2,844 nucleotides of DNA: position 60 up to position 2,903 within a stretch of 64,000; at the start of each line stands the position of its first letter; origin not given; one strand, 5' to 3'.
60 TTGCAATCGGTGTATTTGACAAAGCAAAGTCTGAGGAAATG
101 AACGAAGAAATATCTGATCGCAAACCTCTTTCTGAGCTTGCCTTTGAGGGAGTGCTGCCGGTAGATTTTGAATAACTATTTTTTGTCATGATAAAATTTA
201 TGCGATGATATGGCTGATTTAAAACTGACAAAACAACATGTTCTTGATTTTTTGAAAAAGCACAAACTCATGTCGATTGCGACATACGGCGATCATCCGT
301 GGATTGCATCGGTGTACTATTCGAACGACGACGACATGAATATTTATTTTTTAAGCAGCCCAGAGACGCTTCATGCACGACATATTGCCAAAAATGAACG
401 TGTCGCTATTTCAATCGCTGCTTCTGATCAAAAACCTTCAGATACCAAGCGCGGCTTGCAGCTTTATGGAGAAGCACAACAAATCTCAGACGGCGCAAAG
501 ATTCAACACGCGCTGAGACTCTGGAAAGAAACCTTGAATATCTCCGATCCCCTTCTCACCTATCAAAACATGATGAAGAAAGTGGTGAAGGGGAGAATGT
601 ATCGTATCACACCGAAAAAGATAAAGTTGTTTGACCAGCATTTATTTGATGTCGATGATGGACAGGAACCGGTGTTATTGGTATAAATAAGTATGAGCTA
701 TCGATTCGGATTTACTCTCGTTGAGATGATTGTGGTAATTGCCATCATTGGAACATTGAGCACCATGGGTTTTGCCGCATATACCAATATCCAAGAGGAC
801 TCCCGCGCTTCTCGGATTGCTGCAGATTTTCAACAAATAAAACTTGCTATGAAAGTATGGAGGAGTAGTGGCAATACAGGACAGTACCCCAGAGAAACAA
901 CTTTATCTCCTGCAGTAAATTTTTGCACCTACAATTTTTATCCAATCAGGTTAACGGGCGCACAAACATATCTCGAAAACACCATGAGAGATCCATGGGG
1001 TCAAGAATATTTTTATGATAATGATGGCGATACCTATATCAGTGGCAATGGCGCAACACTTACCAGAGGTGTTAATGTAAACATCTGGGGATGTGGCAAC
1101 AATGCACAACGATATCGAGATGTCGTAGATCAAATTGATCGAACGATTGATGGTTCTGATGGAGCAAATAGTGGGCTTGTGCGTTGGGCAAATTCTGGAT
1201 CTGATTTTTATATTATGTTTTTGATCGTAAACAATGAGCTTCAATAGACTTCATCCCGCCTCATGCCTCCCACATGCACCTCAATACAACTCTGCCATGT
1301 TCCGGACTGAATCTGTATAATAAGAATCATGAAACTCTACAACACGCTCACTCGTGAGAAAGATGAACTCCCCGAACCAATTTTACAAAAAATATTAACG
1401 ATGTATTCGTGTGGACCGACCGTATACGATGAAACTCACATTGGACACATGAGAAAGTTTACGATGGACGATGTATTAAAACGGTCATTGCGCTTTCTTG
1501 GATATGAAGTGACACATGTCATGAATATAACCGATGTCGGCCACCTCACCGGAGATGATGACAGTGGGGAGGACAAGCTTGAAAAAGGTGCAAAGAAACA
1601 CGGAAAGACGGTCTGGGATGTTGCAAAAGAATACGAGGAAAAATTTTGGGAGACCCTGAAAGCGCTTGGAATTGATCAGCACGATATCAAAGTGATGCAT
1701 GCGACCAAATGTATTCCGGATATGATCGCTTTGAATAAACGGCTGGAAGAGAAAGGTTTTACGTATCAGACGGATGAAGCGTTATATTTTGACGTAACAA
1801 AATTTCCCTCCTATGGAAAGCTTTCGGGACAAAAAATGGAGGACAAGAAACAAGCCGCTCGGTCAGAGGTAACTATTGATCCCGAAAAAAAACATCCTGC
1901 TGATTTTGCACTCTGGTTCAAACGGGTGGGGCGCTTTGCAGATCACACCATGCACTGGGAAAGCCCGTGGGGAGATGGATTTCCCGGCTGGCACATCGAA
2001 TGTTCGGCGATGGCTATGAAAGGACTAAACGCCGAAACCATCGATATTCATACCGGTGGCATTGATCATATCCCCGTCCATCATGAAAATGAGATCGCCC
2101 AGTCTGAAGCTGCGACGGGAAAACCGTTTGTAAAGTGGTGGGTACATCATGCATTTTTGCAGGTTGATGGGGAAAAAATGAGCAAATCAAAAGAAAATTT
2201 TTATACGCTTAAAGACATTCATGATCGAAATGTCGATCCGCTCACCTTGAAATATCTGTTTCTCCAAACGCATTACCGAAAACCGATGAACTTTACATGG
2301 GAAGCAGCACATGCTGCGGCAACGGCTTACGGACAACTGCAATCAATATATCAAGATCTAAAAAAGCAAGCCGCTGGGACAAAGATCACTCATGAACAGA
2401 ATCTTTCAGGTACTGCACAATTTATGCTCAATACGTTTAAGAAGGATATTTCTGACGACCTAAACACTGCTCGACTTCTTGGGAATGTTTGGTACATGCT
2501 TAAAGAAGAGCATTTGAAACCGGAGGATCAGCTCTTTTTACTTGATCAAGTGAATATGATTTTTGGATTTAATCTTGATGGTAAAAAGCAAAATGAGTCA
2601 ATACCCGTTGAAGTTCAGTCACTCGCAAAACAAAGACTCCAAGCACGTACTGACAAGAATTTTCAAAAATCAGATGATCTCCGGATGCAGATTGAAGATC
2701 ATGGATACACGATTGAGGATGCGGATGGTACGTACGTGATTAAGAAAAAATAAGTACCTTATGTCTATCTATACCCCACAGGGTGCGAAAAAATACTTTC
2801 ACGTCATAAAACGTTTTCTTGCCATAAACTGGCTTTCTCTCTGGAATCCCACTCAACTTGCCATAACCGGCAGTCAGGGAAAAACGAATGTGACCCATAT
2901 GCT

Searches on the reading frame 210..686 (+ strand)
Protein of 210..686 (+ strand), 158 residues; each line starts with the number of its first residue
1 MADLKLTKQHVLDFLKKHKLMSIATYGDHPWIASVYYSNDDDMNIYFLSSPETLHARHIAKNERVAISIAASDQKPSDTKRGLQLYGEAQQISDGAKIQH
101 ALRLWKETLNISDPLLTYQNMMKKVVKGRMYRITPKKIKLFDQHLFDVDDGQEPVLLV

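Call 75: search_protein_families(library=pfam, proteins=[window:210-686:+], max_evalue=0.01)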
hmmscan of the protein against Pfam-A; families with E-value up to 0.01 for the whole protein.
window:210-686:+ (158 aa): 3 families
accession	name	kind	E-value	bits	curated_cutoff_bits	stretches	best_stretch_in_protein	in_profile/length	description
PF01243.27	PNPOx_N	-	3e-11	44.2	28.1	1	8-109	2-93/120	Pyridoxamine 5'-phosphate oxidase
PF12900.13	Pyridox_ox_2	-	0.00014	22.2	27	1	9-138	3-136/140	Pyridoxamine 5'-phosphate oxidase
PF16242.11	Pyrid_ox_like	-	0.001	19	28.8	1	37-109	35-99/149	Pyridoxamine 5'-phosphate oxidase like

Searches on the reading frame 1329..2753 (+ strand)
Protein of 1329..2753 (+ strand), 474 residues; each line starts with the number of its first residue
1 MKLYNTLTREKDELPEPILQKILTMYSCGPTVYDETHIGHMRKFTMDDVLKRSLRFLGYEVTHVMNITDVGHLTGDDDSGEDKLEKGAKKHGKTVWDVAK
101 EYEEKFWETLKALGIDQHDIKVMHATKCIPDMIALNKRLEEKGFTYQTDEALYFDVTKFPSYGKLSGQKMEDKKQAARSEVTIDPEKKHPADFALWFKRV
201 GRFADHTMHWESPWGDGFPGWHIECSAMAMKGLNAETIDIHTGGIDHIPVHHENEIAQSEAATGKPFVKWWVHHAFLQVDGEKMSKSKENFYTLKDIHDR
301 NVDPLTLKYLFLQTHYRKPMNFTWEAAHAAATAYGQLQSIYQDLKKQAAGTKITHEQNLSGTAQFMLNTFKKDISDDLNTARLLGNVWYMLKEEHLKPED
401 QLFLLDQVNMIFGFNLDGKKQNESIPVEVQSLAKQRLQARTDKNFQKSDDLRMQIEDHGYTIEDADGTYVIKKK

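Call 58: search_protein_families(library=pfam, proteins=[window:1329-2753:+], max_evalue=0.01)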
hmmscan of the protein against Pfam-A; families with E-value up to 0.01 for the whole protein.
window:1329-2753:+ (474 aa): 6 families
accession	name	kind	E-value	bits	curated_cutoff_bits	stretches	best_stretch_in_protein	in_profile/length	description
PF01406.26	tRNA-synt_1e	-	1.1e-91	307.8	27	1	17-330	4-299/301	tRNA synthetases class I (C) catalytic domain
PF09334.17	tRNA-synt_1g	-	1.2e-14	54.3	20.1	2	34-157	12-125/391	tRNA synthetases class I (M)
PF00133.28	tRNA-synt_1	-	6.2e-09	35.5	22.7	2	24-158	26-169/414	tRNA synthetases class I (I, L, M and V)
PF01921.24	tRNA-synt_1f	-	3.1e-07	30.1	27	1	235-351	232-351/360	tRNA synthetases class I (K)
PF00750.26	tRNA-synt_1d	-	1.7e-05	24.4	23.3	1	20-72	20-71/349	tRNA synthetases class I (R), catalytic domain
PF23493.1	CysS_C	-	0.00017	22.1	23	1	425-467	4-46/51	Cysteinyl-tRNA ligase anticodon binding domain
